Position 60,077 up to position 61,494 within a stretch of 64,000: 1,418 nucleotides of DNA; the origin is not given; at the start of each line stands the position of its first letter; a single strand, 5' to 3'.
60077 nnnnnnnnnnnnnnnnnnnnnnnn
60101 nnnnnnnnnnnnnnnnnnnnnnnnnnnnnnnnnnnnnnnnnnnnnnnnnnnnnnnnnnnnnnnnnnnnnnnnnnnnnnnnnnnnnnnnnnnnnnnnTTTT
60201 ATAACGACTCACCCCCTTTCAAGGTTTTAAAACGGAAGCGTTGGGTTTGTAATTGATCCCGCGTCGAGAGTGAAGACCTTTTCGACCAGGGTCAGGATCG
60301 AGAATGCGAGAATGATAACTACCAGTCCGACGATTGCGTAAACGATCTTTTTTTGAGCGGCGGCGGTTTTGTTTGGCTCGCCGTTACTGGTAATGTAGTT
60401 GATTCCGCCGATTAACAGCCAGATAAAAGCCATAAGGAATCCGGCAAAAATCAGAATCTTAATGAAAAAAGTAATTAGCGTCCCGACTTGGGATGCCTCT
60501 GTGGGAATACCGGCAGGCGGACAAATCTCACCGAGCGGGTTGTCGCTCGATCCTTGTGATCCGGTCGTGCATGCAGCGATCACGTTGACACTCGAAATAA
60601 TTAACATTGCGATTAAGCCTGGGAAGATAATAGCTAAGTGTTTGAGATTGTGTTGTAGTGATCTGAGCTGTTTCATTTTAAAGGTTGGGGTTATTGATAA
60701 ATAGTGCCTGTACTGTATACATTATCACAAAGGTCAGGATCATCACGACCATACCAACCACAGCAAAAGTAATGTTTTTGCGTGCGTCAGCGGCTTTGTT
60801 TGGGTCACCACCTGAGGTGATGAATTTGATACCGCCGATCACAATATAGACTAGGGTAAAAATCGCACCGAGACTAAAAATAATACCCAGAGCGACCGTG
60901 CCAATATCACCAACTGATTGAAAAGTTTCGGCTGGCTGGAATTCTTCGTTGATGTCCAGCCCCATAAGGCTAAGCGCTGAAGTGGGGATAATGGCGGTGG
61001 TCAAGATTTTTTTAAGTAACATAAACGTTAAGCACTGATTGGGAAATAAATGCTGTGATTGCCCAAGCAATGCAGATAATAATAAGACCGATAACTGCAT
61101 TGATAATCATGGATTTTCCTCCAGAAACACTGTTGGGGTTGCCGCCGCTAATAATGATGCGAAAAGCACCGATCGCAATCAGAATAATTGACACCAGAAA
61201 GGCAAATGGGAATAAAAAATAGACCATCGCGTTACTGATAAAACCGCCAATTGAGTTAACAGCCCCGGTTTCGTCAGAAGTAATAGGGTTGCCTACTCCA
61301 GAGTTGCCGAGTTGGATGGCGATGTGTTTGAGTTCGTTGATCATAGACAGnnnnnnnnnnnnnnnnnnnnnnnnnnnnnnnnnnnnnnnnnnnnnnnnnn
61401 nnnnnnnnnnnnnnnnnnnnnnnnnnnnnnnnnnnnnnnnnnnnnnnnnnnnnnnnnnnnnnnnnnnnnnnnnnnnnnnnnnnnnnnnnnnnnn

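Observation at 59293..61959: Tandem array of six paralogous small two-TM 'pilin-like' genes with a conserved loop motif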

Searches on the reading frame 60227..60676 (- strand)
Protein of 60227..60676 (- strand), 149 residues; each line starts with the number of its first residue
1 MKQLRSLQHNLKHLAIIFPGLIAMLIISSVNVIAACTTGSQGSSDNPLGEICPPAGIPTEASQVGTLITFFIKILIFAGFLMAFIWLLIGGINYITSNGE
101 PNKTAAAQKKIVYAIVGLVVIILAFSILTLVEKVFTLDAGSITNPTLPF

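Call 5: search_protein_families(library=pfam, max_evalue=1, proteins=[window:60227-60676:-])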
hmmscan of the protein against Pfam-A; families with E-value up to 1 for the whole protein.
window:60227-60676:- (149 aa): 6 families
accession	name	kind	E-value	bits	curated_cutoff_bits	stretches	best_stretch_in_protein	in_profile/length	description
PF18895.5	T4SS_pilin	-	1.4e-07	31.9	26.6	1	71-130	12-70/71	Type IV secretion system pilin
PF03733.18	YccF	-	0.028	15.5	27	1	75-99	7-31/51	Inner membrane component domain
PF24003.1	DUF7319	-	0.031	14.1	27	1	32-131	83-168/205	Domain of unknown function (DUF7319)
PF04290.18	DctQ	-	0.085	13.2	28.3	1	65-132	62-128/132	Tripartite ATP-independent periplasmic transporters, DctQ component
PF15783.10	FSIP2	-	0.23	9.8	27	1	6-49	538-581/875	Fibrous sheath-interacting protein 2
PF07332.16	Phage_holin_3_6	-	0.44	11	28.4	1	60-131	29-94/116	Putative Actinobacterial Holin-X, holin superfamily III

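Call 10: search_protein_families(library=ncbifam, max_evalue=0.01, proteins=[window:60227-60676:-])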
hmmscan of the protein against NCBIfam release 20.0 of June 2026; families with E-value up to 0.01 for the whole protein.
window:60227-60676:- (149 aa): 1 family
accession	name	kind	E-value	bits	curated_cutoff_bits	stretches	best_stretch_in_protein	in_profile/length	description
NF045849.1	ICE_MMCAP2_0565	equivalog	4.2e-07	29.5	40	1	63-133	8-78/80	Mbov_0395 family pilin-like conjugal transfer protein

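Call 11: find_homologous_proteins(query=window:60227-60676:-)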
Query window:60227-60676:- (149 aa): 13 proteins with E <= 0.001 among 70 candidates.
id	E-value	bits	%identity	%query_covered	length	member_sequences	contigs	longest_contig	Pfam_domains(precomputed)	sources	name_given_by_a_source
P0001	1.8e-85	302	98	100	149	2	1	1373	PF18895.6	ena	-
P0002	2.4e-77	276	87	100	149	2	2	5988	PF18895.6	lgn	-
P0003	1.2e-61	225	71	99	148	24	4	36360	PF18895.6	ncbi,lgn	-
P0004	5.7e-59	216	70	98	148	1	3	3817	PF18895.6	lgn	-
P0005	1.3e-56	208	68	99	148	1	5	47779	PF18895.6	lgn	-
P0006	5.9e-54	200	75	85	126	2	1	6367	PF18895.6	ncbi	-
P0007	8.9e-47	176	62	99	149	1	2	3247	PF18895.6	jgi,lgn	-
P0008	5.0e-46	174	80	70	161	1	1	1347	PF18895.6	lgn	-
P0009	1.8e-34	137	78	60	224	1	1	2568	PF18895.6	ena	-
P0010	2.5e-10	58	44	48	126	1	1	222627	PF18895.6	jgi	-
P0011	1.9e-6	46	35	62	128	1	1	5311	PF18895.6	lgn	-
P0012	1.4e-5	43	48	36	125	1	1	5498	PF18895.6,PF04956.19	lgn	-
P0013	8.5e-4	37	29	62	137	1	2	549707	PF18895.6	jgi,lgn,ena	-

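Call 17: find_encoding_contigs(protein=P0003, flank=10000, max_places=3)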
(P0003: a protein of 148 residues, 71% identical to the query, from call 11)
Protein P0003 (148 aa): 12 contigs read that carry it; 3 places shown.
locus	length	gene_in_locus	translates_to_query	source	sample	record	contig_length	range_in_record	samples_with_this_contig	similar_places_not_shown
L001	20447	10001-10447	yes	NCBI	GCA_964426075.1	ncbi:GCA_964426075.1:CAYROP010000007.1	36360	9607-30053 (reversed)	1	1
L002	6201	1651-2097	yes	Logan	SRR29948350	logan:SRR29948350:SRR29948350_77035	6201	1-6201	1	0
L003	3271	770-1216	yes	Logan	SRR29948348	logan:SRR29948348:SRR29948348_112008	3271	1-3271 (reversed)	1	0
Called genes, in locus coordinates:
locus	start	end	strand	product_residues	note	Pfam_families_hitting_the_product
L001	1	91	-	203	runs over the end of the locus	-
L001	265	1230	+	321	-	PF00005:ABC_tran, PF13304:AAA_21 (weak)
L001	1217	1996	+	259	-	PF01061:ABC2_membrane, PF12698:ABC2_membrane_3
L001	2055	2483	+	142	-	PF04170:NlpE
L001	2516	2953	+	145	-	PF01668:SmpB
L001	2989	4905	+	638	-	-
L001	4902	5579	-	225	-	PF00156:Pribosyltran (weak)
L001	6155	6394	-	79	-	PF18901:DUF5657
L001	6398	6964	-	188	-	-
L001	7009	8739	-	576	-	PF08486:SpoIID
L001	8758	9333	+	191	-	-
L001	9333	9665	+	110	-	PF18895:T4SS_pilin (weak)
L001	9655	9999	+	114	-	PF18895:T4SS_pilin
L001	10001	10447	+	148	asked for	PF18895:T4SS_pilin (weak)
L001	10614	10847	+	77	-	PF18895:T4SS_pilin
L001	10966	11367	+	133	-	PF18895:T4SS_pilin (weak)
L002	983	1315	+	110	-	PF18895:T4SS_pilin (weak)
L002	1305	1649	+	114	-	PF18895:T4SS_pilin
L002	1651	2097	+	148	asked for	PF18895:T4SS_pilin (weak)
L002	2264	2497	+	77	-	PF18895:T4SS_pilin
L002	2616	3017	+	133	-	PF18895:T4SS_pilin (weak)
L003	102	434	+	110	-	PF18895:T4SS_pilin (weak)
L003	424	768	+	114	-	PF18895:T4SS_pilin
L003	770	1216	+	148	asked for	PF18895:T4SS_pilin (weak)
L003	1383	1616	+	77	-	PF18895:T4SS_pilin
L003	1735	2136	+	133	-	PF18895:T4SS_pilin (weak)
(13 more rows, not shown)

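Call 32: predict_structure(alignment_id=A2)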
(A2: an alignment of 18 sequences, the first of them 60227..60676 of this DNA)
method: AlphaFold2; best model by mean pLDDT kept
length: 149 residues; sequences in the alignment: 18
mean_pLDDT: 72.4   pTM: 0.48
mean pLDDT of the five models: 72.4, 70.8, 68.5, 66.4, 66.1
residues with pLDDT >= 90: 41; 70-90: 47; 50-70: 35; < 50: 26
segments of 3 or more residues with pLDDT < 50: 38-43, 45-59
pLDDT, mean of each block of 10 residues (from residue 1): 61 75 71 52 45 44 72 88 92 90 91 94 90 69 51
secondary structure, 60 per line:
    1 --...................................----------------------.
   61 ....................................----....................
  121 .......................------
elements in order: H3-37 H60-96 H101-143

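Call 36: fold_search(model_id=the predicted structure, library=pdb)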
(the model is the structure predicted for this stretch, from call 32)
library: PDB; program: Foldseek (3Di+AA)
matches with E <= 10: 264; with E <= 0.001: 0
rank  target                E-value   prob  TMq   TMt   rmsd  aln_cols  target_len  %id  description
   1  6csv_B                5.8e-01  0.60  0.33  0.49   5.0        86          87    9  The structure of the Cep63-Cep152 heterotetrameric complex (released 2019-03-27)
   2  3t98_B                6.6e-01  0.92  0.40  0.65   2.5        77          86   16  Molecular Architecture of the Transport Channel of the Nuclear Pore Complex: Nup54/Nup58 (released 2011-11-02)
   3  5u0p_V                8.0e-01  0.66  0.36  0.43   4.6        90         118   16  Cryo-EM structure of the transcriptional Mediator (released 2017-03-08)
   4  8dfu_0                8.5e-01  0.60  0.33  0.52   6.2        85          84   12  Cryo-EM structure of conjugation pili from Aeropyrum pernix (released 2023-03-22)
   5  1ykh_A                1.1e+00  0.69  0.30  0.46   5.8        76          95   14  Structure of the mediator MED7/MED21 (Med7/Srb7) subcomplex (released 2005-02-22)
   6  4j9z_B                1.2e+00  0.85  0.38  0.56   3.3        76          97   14  Calcium-calmodulin complexed with the calmodulin binding domain from a small conductance potassium channel splice vari (released 2013-03-27)
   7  5wbx_B                1.2e+00  0.90  0.41  0.61   2.5        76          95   13  Structural insights into the potency of SK/IK channel positive modulators (released 2017-12-20)
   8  6s1k_E                1.2e+00  0.80  0.44  0.61   3.0        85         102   14  E. coli Core Signaling Unit, carrying QQQQ receptor mutation (released 2020-01-22)
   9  4h63_V                1.3e+00  0.54  0.36  0.44   4.7        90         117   16  Structure of the Schizosaccharomyces pombe Mediator head module (released 2012-10-31)
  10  4o93_B                1.3e+00  0.47  0.27  0.16  14.6        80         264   14  Crystal structure of Thermus thermophilis transhydrogeanse domain II dimer (released 2014-12-31)
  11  6czq_B                1.4e+00  0.87  0.42  0.62   2.8        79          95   14  A V-to-F substitution in SK2 channels causes Ca2+ hypersensitivity and improves locomotion in a C. elegans ALS model (released 2018-08-01)
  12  3q84_H                1.4e+00  0.57  0.38  0.21   5.1        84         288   15  Crystal structure of human PACSIN 1 F-BAR domain (released 2012-02-22)
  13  4igg_A                1.5e+00  0.47  0.35  0.08   3.5        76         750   12  Full-length human alpha-catenin crystal structure (released 2012-12-26)
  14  5n9j_Z                1.6e+00  0.47  0.37  0.44   4.8        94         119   15  Core Mediator of transcriptional regulation (released 2017-05-17)
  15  4igg_B                1.6e+00  0.47  0.35  0.08   3.4        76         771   12  Full-length human alpha-catenin crystal structure (released 2012-12-26)
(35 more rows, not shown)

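Call 71: search_protein_representatives(alignment_id=A2)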
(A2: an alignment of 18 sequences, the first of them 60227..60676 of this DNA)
Query: 18 sequences, 146 profile positions. Proteins with E-value up to 0.001 (for the whole library): 91985; up to 1e-10: 28266; up to 1e-30: 146. The best 150 are listed.
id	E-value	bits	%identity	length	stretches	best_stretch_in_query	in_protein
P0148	1.0e-89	314.3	-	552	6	56-134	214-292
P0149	1.1e-75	268.8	-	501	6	58-127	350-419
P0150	1.8e-74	264.8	-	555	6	53-132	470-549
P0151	5.8e-73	259.9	-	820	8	4-131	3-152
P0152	4.9e-71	253.7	-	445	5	10-129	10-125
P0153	1.4e-67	242.5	-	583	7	59-128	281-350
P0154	6.2e-64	230.6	-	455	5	57-131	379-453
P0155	1.2e-61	223.2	-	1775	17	58-127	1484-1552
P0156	2.7e-58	212.4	-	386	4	54-132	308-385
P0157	5.8e-58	211.3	-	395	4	52-138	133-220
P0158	8.8e-58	210.7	-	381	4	26-125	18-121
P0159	1.8e-57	209.7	-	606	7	47-131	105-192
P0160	2.8e-57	209.1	-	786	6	58-130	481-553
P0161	2.2e-54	199.7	-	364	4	57-136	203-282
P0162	1.6e-53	196.9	-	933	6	56-130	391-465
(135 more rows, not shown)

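Call 87: search_protein_families(library=pfam, alignment_id=A6, max_evalue=0.01)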
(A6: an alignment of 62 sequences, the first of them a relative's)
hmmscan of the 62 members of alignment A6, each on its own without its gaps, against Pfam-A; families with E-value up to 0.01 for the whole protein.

A. member 1, P0165 (280 aa): 5 families
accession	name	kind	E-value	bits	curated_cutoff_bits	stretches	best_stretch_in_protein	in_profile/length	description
PF18895.5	T4SS_pilin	-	6.8e-34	116.2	26.6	3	44-111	5-71/71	Type IV secretion system pilin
PF07125.16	DUF1378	-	2e-08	34.7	25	0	138-159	7-28/59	Protein of unknown function (DUF1378)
PF24668.1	KH_Vigilin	-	5.5e-06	26.3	27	0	74-92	26-44/50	Vigilin KH domain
PF19607.4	DUF6112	-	1.4e-05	25.2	25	0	209-257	16-66/88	Family of unknown function (DUF6112)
PF00013.35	KH_1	-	0.0001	22.5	21.5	0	236-253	48-65/66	KH domain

B. families by the number of members that match (of 62 scanned): 49 families (the first 25 are shown)
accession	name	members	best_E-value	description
PF18895.5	T4SS_pilin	62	5.6e-41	Type IV secretion system pilin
PF04956.18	TrbC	23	2.8e-14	TrbC/VIRB2 pilin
PF19607.4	DUF6112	20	8.8e-09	Family of unknown function (DUF6112)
PF02322.20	Cyt_bd_oxida_II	11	7.4e-07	Cytochrome bd terminal oxidase subunit II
PF04290.18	DctQ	8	8.8e-09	Tripartite ATP-independent periplasmic transporters, DctQ component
PF07125.16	DUF1378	4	2e-08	Protein of unknown function (DUF1378)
PF06664.17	WLS-like_TM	4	0.00068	Wntless-like, transmembrane domain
PF07843.16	DUF1634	3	0.0002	Protein of unknown function (DUF1634)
PF01810.24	LysE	3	0.00068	LysE type translocator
PF14293.11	YWFCY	3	0.0011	YWFCY protein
PF24668.1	KH_Vigilin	2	5.5e-06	Vigilin KH domain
PF00013.35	KH_1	2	0.0001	KH domain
PF14029.11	DUF4244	2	0.00032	Protein of unknown function (DUF4244)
PF14147.11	Spore_YhaL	2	0.001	Sporulation protein YhaL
PF10101.14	DUF2339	2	0.0019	Predicted membrane protein (DUF2339)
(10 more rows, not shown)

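Call 90: find_related_loci(query=P0148, collection=metagenome_contigs, flank=8000)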
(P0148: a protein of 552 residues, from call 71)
Query P0148 (552 aa) in metagenome_contigs; peptide patterns used: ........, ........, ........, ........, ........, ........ (x = any residue, [..] = any of these).
170 stretches matched a pattern; 1 encode a relative of the query (tblastn E <= 1e-3); 1 distinct loci.
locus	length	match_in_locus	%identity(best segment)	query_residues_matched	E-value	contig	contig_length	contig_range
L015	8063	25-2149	38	7-547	1e-8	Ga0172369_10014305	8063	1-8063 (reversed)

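Call 92: find_encoding_contigs(protein=P0148, flank=8000, max_places=2)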
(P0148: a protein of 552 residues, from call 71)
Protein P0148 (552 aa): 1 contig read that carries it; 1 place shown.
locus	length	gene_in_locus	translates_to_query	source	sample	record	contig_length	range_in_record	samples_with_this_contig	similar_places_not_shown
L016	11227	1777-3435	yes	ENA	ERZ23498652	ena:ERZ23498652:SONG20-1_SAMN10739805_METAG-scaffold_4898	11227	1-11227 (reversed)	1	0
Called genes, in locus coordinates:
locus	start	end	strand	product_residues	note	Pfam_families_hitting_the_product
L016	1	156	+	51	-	?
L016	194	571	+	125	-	PF18895:T4SS_pilin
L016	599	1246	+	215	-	PF18895:T4SS_pilin (weak)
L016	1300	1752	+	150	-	PF18895:T4SS_pilin (weak)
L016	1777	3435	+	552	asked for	PF02322:Cyt_bd_oxida_II (faint), PF04956:TrbC (faint), PF18895:T4SS_pilin, PF27259:AF_1499 (faint), PF18895:T4SS_pilin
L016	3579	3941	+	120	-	PF18895:T4SS_pilin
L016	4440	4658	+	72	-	-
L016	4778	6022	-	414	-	-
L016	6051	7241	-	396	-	-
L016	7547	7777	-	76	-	-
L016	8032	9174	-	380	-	PF13439:Glyco_transf_4, PF13579:Glyco_trans_4_4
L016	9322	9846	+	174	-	-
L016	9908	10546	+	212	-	-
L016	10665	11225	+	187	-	?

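Call 94: find_encoding_contigs(protein=P0155, flank=8000, max_places=2)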
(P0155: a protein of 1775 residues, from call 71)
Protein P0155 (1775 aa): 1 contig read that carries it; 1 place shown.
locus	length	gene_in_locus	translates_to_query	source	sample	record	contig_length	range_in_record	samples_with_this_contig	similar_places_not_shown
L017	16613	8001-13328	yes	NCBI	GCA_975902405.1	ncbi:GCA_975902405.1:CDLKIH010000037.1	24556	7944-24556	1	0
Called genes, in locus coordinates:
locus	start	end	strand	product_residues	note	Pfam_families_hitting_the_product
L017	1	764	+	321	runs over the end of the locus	PF09822:ABC_transp_aux (faint)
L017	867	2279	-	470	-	PF25596:CPSase_L_D1, PF02222:ATP-grasp, PF02786:CPSase_L_D2, PF07478:Dala_Dala_lig_C, PF02787:CPSase_L_D3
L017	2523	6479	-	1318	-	PF05048:NosD, PF13229:Beta_helix, PF05048:NosD, PF13229:Beta_helix, PF05048:NosD, PF13229:Beta_helix, PF05048:NosD (weak)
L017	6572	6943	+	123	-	PF13742:tRNA_anti_2 (faint), PF01336:tRNA_anti-codon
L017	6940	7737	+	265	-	PF06023:Csa1 (weak), PF12705:PDDEXK_1, PF01930:Cas_Cas4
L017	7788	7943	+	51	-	PF00832:Ribosomal_L39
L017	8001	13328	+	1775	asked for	PF04956:TrbC, PF18895:T4SS_pilin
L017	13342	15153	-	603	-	PF00361:Proton_antipo_M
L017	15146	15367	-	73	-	-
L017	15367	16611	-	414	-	?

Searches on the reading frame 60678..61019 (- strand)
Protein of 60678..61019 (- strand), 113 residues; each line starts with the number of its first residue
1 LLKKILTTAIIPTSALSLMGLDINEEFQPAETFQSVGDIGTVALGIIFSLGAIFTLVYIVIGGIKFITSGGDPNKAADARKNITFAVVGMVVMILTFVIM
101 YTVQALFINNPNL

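Call 5: search_protein_families(library=pfam, max_evalue=1, proteins=[window:60678-61019:-])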
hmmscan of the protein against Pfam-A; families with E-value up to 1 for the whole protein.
window:60678-61019:- (113 aa): 4 families
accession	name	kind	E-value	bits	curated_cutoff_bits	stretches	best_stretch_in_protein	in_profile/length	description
PF18895.5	T4SS_pilin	-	2.7e-07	31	26.6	1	45-100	14-68/71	Type IV secretion system pilin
PF05987.18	DUF898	-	0.027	14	28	1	37-109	178-251/336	Bacterial protein of unknown function (DUF898)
PF16996.10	Asp4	-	0.064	13.9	27.7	1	41-58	37-54/55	Accessory secretory protein Sec Asp4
PF19779.4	DUF6264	-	0.094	13.3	31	0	14-59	103-145/183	Family of unknown function (DUF6264)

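Call 10: search_protein_families(library=ncbifam, max_evalue=0.01, proteins=[window:60678-61019:-])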
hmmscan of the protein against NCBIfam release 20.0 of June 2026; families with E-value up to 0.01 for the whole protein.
window:60678-61019:- (113 aa): 2 families
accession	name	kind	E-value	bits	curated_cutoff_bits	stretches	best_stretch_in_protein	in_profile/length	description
NF045849.1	ICE_MMCAP2_0565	equivalog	2.1e-10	40.1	40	1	34-101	7-74/80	Mbov_0395 family pilin-like conjugal transfer protein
TIGR02970.1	succ_dehyd_cytB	equivalog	0.0049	17.1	52.3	1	16-100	35-117/120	succinate dehydrogenase, cytochrome b556 subunit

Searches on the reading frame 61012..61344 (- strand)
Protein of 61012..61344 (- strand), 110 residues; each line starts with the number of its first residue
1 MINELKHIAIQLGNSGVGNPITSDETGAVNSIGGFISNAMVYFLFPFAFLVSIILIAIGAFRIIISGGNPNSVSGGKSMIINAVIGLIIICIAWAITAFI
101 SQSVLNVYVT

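Call 5: search_protein_families(library=pfam, max_evalue=1, proteins=[window:61012-61344:-])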
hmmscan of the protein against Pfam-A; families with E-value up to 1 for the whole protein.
window:61012-61344:- (110 aa): 2 families
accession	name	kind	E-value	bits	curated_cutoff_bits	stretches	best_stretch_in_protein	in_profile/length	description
PF18895.5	T4SS_pilin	-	5.7e-05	23.5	26.6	1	36-100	8-71/71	Type IV secretion system pilin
PF04246.17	RseC_MucC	-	0.13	12.7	24.4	1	35-103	63-117/130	Positive regulator of sigma(E), RseC/MucC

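Call 10: search_protein_families(library=ncbifam, max_evalue=0.01, proteins=[window:61012-61344:-])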
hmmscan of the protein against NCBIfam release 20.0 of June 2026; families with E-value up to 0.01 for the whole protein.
window:61012-61344:- (110 aa): 1 family
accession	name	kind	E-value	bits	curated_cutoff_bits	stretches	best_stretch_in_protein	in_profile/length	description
NF045849.1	ICE_MMCAP2_0565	equivalog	1.5e-05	24.6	40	1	33-102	10-78/80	Mbov_0395 family pilin-like conjugal transfer protein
